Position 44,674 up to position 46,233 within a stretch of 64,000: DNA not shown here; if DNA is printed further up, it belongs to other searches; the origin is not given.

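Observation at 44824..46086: Single ORF fusing an AcpS-type phosphopantetheinyl transferase to an LpxL/HtrB-type acyltransferase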

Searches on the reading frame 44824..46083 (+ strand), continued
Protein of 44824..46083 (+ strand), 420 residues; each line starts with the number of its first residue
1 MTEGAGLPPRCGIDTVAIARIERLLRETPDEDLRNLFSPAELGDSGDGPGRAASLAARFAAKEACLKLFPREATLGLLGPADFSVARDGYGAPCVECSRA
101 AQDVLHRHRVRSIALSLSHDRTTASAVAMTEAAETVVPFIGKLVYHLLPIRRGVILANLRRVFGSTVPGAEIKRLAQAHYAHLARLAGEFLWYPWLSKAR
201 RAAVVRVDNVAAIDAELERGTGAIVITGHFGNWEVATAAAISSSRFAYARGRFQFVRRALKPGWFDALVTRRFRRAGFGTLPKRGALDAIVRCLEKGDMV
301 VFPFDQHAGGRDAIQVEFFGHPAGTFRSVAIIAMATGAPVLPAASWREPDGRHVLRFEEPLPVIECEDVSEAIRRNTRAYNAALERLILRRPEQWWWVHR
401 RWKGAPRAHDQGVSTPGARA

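Call 20: search_protein_families(library=pfam, proteins=[L004:184-2043:+, L004:1995-3329:+, L004:3329-4540:+, L020:215-3163:+, L017:236-2050:+, L040:11388-13100:+, L016:11149-12210:+, L080:2777-4297:-, L080:11656-12693:-], max_evalue=0.0001)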
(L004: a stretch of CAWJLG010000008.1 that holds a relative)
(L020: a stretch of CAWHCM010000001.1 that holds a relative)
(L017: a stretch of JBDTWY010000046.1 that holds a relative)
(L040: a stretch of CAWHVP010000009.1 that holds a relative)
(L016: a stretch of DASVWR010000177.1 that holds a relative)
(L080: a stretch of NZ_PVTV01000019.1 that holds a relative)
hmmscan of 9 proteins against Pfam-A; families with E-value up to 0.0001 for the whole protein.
L004:184-2043:+ (620 aa): 0 families

L004:1995-3329:+ (445 aa): 1 family
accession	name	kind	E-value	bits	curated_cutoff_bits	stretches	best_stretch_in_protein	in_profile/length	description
PF00668.25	Condensation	-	5.3e-06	25.8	30.6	0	231-329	236-325/456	Condensation domain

L004:3329-4540:+ (404 aa): 0 families

L020:215-3163:+ (983 aa): 0 families

L017:236-2050:+ (605 aa): 2 families
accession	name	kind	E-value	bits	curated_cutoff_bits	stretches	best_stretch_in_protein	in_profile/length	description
PF04191.18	PEMT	-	5.3e-07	30.5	25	1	491-585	6-103/105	Phospholipid methyltransferase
PF04140.19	ICMT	-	5.9e-07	30.3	24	1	502-581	12-94/95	Isoprenylcysteine carboxyl methyltransferase (ICMT) family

L040:11388-13100:+ (571 aa): 0 families

L016:11149-12210:+ (354 aa): 1 family
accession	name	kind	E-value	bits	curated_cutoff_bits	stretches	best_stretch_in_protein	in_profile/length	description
PF05118.21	Asp_Arg_Hydrox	-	1.6e-47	161.7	22.6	1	126-279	2-157/157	Aspartyl/Asparaginyl beta-hydroxylase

L080:2777-4297:- (506 aa): 1 family
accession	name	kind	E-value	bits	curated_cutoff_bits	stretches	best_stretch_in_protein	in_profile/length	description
PF00171.27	Aldedh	-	6.7e-143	477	23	1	30-486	9-461/461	Aldehyde dehydrogenase family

L080:11656-12693:- (345 aa): 1 family
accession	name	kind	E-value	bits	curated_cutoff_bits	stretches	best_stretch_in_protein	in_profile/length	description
PF03401.19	TctC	-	3.2e-62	211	27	1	70-341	3-273/274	Tripartite tricarboxylate transporter family receptor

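Call 25: search_solved_structures(query=window:44824-46083:+, max_evalue=0.01, show_alignments=3)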
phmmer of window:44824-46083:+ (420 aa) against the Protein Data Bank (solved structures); distinct sequences matched with E-value up to 0.01: 26.
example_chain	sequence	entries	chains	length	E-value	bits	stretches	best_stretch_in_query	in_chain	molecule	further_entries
5oce_A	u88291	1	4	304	2.3e-08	36.7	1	157-357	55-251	Phosphatidylinositol mannoside acyltransferase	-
5f2t_A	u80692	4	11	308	2.9e-08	36.4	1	157-357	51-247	Phosphatidylinositol mannoside acyltransferase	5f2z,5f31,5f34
7ojt_A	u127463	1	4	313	3.1e-08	36.3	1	157-357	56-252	Phosphatidylinositol mannoside acyltransferase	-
5xuk_A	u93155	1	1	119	6.7e-08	35.2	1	11-131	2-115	Holo-[acyl-carrier-protein] synthase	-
3qmn_A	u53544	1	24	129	1.2e-07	34.3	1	11-131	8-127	Holo-[acyl-carrier-protein] synthase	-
4hc6_A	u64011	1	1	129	1.1e-06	31.2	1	12-132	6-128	Holo-[acyl-carrier-protein] synthase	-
3hqj_A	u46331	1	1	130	1.7e-06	30.6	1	12-132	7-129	Holo-[acyl-carrier-protein] synthase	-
5kn7_B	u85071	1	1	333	1.8e-06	30.5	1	202-407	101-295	Lipid A biosynthesis lauroyl acyltransferase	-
3h7q_A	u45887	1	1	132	1.9e-06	30.4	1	11-132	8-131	Holo-[acyl-carrier-protein] synthase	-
3ne1_A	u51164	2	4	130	2.1e-06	30.3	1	12-132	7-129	Holo-[acyl-carrier-protein] synthase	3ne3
3gwm_A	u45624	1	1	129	4.8e-06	29.1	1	12-131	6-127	Holo-[acyl-carrier-protein] synthase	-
7w58_A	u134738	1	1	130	4.9e-06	29.1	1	12-131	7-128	4'-phosphopantetheinyl transferase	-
2jbz_A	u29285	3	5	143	1.1e-05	27.9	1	11-131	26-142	HOLO-[ACYL-CARRIER-PROTEIN] SYNTHASE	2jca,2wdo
5knk_B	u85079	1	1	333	1.2e-05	27.8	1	202-407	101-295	Lipid A biosynthesis lauroyl acyltransferase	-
2was_B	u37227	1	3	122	3.5e-05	26.2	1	30-130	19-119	3-OXOACYL-[ACYL-CARRIER-PROTEIN] SYNTHASE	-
5vbx_A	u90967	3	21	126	0.0012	21.2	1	11-131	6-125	Holo-[acyl-carrier-protein] synthase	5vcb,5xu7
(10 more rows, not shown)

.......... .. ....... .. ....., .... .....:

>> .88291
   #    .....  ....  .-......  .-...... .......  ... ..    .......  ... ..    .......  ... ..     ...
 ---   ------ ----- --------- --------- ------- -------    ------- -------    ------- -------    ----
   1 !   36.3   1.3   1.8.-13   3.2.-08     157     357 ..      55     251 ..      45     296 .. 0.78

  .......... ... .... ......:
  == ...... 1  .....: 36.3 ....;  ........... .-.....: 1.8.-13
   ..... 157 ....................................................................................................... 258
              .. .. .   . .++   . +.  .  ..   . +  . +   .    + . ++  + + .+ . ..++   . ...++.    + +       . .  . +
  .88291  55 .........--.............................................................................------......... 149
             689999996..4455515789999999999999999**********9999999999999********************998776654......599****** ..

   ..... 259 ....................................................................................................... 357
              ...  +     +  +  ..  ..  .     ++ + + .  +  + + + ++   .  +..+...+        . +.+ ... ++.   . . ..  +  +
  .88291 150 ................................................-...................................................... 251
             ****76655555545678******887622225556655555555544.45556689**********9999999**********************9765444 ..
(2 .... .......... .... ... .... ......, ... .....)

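Call 31: search_dna_similar(query=window:44824-46083:+, collection=plasmids, mode=protein, max_evalue=1e-8, max_rows=25)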
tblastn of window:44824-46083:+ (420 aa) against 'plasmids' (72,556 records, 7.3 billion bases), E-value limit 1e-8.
Records with a match: 10; places in all: 10; records where one place covers at least 80% of the query: 0.
Best place of each record, by identity: <60% 10.
By first word of the organism name: Caballeronia 2; Neisseria 2; Paracoccus 1; Methylophaga 1; Halomonas 1; Hyphomicrobiales 1; Legionella 1; Jannaschia 1.
By predicted mobility (MOB-suite, as given by PLSDB): non-mobilizable 6; mobilizable 3; conjugative 1.
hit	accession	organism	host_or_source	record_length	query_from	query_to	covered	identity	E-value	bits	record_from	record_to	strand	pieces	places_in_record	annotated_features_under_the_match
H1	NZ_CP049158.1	Caballeronia sp. SBC1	whole organism,soil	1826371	140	406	64%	27.1%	3e-10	70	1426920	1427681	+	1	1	none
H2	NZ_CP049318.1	Caballeronia sp. SBC2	whole organism,soil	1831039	140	406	64%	27.1%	3e-10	70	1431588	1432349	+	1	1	none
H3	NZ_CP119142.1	Neisseria gonorrhoeae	Homo sapiens,whole organism,synovial ...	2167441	139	406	64%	25.7%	6e-10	69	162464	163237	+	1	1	none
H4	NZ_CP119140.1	Neisseria gonorrhoeae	Homo sapiens,whole organism,blood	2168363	139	406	64%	25.7%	6e-10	69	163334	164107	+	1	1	none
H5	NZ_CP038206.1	Paracoccus pantotrophus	single cell,soil associated with ...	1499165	167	403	56%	27.9%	4e-9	67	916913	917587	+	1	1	none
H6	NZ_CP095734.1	Methylophaga pinxianii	pure culture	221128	167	406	57%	25.7%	1e-13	81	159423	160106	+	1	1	ELM1/GtrOC1 family putative glycosyltransferase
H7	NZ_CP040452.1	Halomonas sp. PA16-9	-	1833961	219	406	45%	32.1%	4e-10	70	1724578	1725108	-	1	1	none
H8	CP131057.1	Hyphomicrobiales bacterium UR115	tomato,bacteria,rhizosphere soil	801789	216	407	46%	30.8%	1e-11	74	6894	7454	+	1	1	none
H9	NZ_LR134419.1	Legionella adelaidensis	environmental,Cooling tower water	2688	295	403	26%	51.4%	2e-25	115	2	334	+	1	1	record has no annotation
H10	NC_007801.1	Jannaschia sp. CCS1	-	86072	217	405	45%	28.6%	5e-12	76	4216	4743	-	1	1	lysophospholipid acyltransferase family protein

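Call 32: predict_structure(alignment_id=A3)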
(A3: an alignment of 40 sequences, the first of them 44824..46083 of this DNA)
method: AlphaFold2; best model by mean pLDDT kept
length: 420 residues; sequences in the alignment: 40
mean_pLDDT: 75.8   pTM: 0.62
mean pLDDT of the five models: 75.8, 74.7, 73.3, 72.9, 72.0
residues with pLDDT >= 90: 36; 70-90: 280; 50-70: 63; < 50: 41
segments of 3 or more residues with pLDDT < 50: 1-13, 118-121, 131-134, 405-420
pLDDT, mean of each block of 10 residues (from residue 1): 33 53 69 82 76 78 81 86 72 78 80 59 56 65 87 86 74 88 85 82 82 81 83 75 79 86 86 85 84 92 69 69 75 89 84 86 86 87 83 77 45 32
secondary structure, 60 per line:
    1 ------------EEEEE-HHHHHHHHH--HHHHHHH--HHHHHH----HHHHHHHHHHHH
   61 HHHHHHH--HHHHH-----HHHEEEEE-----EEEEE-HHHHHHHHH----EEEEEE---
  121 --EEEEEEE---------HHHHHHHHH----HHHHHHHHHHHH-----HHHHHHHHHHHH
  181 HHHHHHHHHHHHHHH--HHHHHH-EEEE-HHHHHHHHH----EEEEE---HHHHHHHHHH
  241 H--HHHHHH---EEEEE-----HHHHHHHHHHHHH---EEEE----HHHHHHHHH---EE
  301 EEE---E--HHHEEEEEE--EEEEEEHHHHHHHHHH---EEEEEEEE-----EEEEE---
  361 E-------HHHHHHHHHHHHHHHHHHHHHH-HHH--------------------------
elements in order: E13-17 H19-27 H30-36 H39-44 H49-67 H70-74 E83-87 E93-97 H99-107 E112-117 E123-129 H139-147 H152-163 H169-195 H198-203 E205-208 H210-218 E223-227 H231-241 H244-249 E253-257 H263-275 E279-282 H287-295 E299-303 E313-318 E321-326 H327-336 E340-347 E353-357 H369-390

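Call 34: fold_search(model_id=the predicted structure, library=pdb)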
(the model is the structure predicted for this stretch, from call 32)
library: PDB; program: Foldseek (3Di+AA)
matches with E <= 10: 917; with E <= 0.001: 58
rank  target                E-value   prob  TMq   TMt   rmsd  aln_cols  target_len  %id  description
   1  5oce_B                2.7e-16  1.00  0.51  0.83   2.9       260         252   24  THE MOLECULAR MECHANISM OF SUBSTRATE RECOGNITION AND CATALYSIS OF THE MEMBRANE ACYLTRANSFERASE PatA -- Complex of PatA (released 2017-12-27)
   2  5f2t_A                4.6e-16  1.00  0.52  0.85   2.7       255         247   24  Crystal structure of membrane associated PatA from Mycobacterium smegmatis in complex with palmitate - C 2 space group (released 2016-03-09)
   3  5f2z_C                9.4e-16  1.00  0.49  0.80   3.1       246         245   25  Crystal structure of membrane associated PatA from Mycobacterium smegmatis in complex with palmitate - P21 space group (released 2016-03-09)
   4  5f2z_A                1.8e-15  1.00  0.51  0.84   2.8       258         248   24  Crystal structure of membrane associated PatA from Mycobacterium smegmatis in complex with palmitate - P21 space group (released 2016-03-09)
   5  5oce_A                2.0e-15  1.00  0.49  0.79   3.0       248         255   24  THE MOLECULAR MECHANISM OF SUBSTRATE RECOGNITION AND CATALYSIS OF THE MEMBRANE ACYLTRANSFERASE PatA -- Complex of PatA (released 2017-12-27)
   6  5f2z_B                2.1e-15  1.00  0.49  0.79   3.1       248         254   25  Crystal structure of membrane associated PatA from Mycobacterium smegmatis in complex with palmitate - P21 space group (released 2016-03-09)
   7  5f2t_B                2.1e-15  1.00  0.51  0.79   3.0       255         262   24  Crystal structure of membrane associated PatA from Mycobacterium smegmatis in complex with palmitate - C 2 space group (released 2016-03-09)
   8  5f2z_D                2.7e-15  1.00  0.51  0.81   2.9       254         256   25  Crystal structure of membrane associated PatA from Mycobacterium smegmatis in complex with palmitate - P21 space group (released 2016-03-09)
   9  7ojt_A                2.7e-15  1.00  0.49  0.80   3.0       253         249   24  Crystal structure of unliganded PatA, a membrane associated acyltransferase from Mycobacterium smegmatis (released 2021-10-27)
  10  5f34_A                5.7e-15  1.00  0.50  0.80   2.9       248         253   24  Crystal structure of membrane associated PatA from Mycobacterium smegmatis in complex with S-hexadecyl Coenzyme A - P2 (released 2016-03-09)
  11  5f34_C                2.6e-14  1.00  0.50  0.81   3.1       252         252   24  Crystal structure of membrane associated PatA from Mycobacterium smegmatis in complex with S-hexadecyl Coenzyme A - P2 (released 2016-03-09)
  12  5f31                  3.1e-14  1.00  0.49  0.78   2.9       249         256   25  Crystal structure of membrane associated PatA from Mycobacterium smegmatis in complex with palmitate - P 42 21 2 space g (released 2016-03-09)
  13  5knk                  1.3e-12  1.00  0.52  0.67   3.9       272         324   20  Lipid A secondary acyltransferase LpxM from Acinetobacter baumannii with catalytic residue substitution (E127A) (released 2016-09-28)
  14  5kn7                  2.1e-12  1.00  0.52  0.67   3.8       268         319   20  Lipid A secondary acyltransferase LpxM from Acinetobacter baumannii (released 2016-09-28)
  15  3qmn_E                2.1e-05  1.00  0.26  0.74   2.8       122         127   28  Crystal Structure of 4'-Phosphopantetheinyl Transferase AcpS from Vibrio cholerae O1 biovar eltor (released 2011-03-02)
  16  5vcb_B                3.0e-05  1.00  0.24  0.72   3.2       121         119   29  Crystal structure of holo-(acyl-carrier-protein) synthase:holo(acyl-carrier-protein) complex from Escherichia Coli. (released 2017-11-01)
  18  5vcb_G                5.5e-05  1.00  0.24  0.71   3.3       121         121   29  Crystal structure of holo-(acyl-carrier-protein) synthase:holo(acyl-carrier-protein) complex from Escherichia Coli. (released 2017-11-01)
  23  5xu7_A                8.1e-05  1.00  0.24  0.74   3.1       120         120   28  Crystal structure of Escherichia coli holo-[acyl-carrier-protein] synthase (AcpS) (released 2018-06-27)
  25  3qmn_X                8.6e-05  1.00  0.24  0.69   3.6       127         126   27  Crystal Structure of 4'-Phosphopantetheinyl Transferase AcpS from Vibrio cholerae O1 biovar eltor (released 2011-03-02)
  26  3qmn_A                9.6e-05  1.00  0.23  0.68   3.0       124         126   28  Crystal Structure of 4'-Phosphopantetheinyl Transferase AcpS from Vibrio cholerae O1 biovar eltor (released 2011-03-02)
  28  3qmn_S                1.0e-04  1.00  0.23  0.66   3.7       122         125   29  Crystal Structure of 4'-Phosphopantetheinyl Transferase AcpS from Vibrio cholerae O1 biovar eltor (released 2011-03-02)
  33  5vcb_M                1.3e-04  1.00  0.24  0.70   3.3       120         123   29  Crystal structure of holo-(acyl-carrier-protein) synthase:holo(acyl-carrier-protein) complex from Escherichia Coli. (released 2017-11-01)
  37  5vcb_H                1.8e-04  1.00  0.24  0.69   3.5       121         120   30  Crystal structure of holo-(acyl-carrier-protein) synthase:holo(acyl-carrier-protein) complex from Escherichia Coli. (released 2017-11-01)
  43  5vcb_A                3.2e-04  1.00  0.24  0.70   3.3       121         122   30  Crystal structure of holo-(acyl-carrier-protein) synthase:holo(acyl-carrier-protein) complex from Escherichia Coli. (released 2017-11-01)
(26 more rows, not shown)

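Call 36: search_protein_families(library=pfam, proteins=[P0133, P0134, P0136, P0143, P0144, P0150, P0186, P0242, P0255, P0146], max_evalue=0.001)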
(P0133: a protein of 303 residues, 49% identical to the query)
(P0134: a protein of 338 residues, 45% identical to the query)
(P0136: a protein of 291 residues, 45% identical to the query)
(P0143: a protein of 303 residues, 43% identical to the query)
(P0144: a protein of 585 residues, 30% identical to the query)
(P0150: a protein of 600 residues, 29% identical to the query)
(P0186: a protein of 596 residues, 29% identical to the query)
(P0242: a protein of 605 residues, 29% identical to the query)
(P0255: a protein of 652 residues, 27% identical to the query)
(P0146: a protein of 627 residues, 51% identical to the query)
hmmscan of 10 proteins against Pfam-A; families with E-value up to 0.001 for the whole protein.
P0133 (303 aa): 1 family
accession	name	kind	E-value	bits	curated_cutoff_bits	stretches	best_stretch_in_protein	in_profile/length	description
PF03279.18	Lip_A_acyltrans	-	1.1e-36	127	22.3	1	34-295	41-294/295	Bacterial lipid A biosynthesis acyltransferase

P0134 (338 aa): 1 family
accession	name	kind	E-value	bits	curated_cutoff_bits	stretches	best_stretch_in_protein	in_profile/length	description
PF03279.18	Lip_A_acyltrans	-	6.9e-42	144.1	22.3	1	66-327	41-294/295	Bacterial lipid A biosynthesis acyltransferase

P0136 (291 aa): 1 family
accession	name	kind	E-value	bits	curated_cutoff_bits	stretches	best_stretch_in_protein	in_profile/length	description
PF03279.18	Lip_A_acyltrans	-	1.5e-39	136.4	22.3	1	26-288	42-294/295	Bacterial lipid A biosynthesis acyltransferase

P0143 (303 aa): 1 family
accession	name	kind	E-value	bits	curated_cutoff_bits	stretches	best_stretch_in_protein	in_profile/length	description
PF03279.18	Lip_A_acyltrans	-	1.9e-41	142.6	22.3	1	33-293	41-294/295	Bacterial lipid A biosynthesis acyltransferase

P0144 (585 aa): 1 family
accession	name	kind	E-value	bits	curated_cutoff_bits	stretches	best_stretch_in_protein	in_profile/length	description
PF03279.18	Lip_A_acyltrans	-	1.4e-90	303.9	22.3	2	291-567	21-294/295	Bacterial lipid A biosynthesis acyltransferase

P0150 (600 aa): 1 family
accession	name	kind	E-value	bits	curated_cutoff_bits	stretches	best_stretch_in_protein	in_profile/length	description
PF03279.18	Lip_A_acyltrans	-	4.2e-99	331.9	22.3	2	4-293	10-295/295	Bacterial lipid A biosynthesis acyltransferase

P0186 (596 aa): 1 family
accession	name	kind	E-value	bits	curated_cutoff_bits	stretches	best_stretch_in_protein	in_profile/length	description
PF03279.18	Lip_A_acyltrans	-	6.7e-91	305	22.3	2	312-592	18-294/295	Bacterial lipid A biosynthesis acyltransferase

P0242 (605 aa): 1 family
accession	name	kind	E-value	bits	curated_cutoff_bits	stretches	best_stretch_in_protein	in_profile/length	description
PF03279.18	Lip_A_acyltrans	-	7.2e-85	285.2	22.3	2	341-600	34-294/295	Bacterial lipid A biosynthesis acyltransferase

P0255 (652 aa): 1 family
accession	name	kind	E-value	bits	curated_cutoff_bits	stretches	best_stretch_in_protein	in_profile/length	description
PF03279.18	Lip_A_acyltrans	-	1.7e-74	251.2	22.3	2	350-632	8-294/295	Bacterial lipid A biosynthesis acyltransferase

P0146 (627 aa): 2 families
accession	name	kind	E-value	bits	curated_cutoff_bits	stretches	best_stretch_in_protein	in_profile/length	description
PF03279.18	Lip_A_acyltrans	-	1.5e-11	44.5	22.3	1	297-392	43-137/295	Bacterial lipid A biosynthesis acyltransferase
PF02801.28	Ketoacyl-synt_C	-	9.4e-06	26.1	20.8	1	22-62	33-73/119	Beta-ketoacyl synthase, C-terminal domain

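Call 37: find_encoding_contigs(protein=P0133, flank=8000, max_places=4)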
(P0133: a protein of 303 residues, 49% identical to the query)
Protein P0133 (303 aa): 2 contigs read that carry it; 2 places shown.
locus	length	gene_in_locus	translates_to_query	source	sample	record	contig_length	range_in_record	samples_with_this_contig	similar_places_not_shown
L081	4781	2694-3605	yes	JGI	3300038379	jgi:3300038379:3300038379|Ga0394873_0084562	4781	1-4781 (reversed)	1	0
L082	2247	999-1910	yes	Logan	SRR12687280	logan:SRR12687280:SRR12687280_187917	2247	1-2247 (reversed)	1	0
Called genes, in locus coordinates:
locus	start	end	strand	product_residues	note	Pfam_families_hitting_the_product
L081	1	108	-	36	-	?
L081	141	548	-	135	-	PF01850:PIN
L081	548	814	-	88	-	PF01402:RHH_1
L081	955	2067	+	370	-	PF01261:AP_endonuc_2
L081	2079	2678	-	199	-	PF05685:Uma2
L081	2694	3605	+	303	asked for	PF03279:Lip_A_acyltrans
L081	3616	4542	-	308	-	PF02511:Thy1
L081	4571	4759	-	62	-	-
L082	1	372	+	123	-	?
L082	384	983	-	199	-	PF05685:Uma2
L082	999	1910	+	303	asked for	PF03279:Lip_A_acyltrans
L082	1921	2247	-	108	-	?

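Call 38: find_encoding_contigs(protein=P0125, flank=9000, max_places=3)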
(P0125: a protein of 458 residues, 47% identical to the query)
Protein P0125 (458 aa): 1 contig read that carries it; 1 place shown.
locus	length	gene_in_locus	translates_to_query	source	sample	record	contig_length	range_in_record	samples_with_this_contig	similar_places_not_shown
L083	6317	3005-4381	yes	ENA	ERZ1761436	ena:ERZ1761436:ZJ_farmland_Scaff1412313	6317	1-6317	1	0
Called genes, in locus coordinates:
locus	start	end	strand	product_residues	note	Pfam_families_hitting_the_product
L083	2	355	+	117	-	?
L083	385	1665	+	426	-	PF00109:ketoacyl-synt, PF00108:Thiolase_N (weak), PF02801:Ketoacyl-synt_C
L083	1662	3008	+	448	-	PF00109:ketoacyl-synt, PF02801:Ketoacyl-synt_C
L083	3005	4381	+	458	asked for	PF01648:ACPS (weak), PF03279:Lip_A_acyltrans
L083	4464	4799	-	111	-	-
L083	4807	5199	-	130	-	-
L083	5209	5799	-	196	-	PF05685:Uma2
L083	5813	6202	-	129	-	-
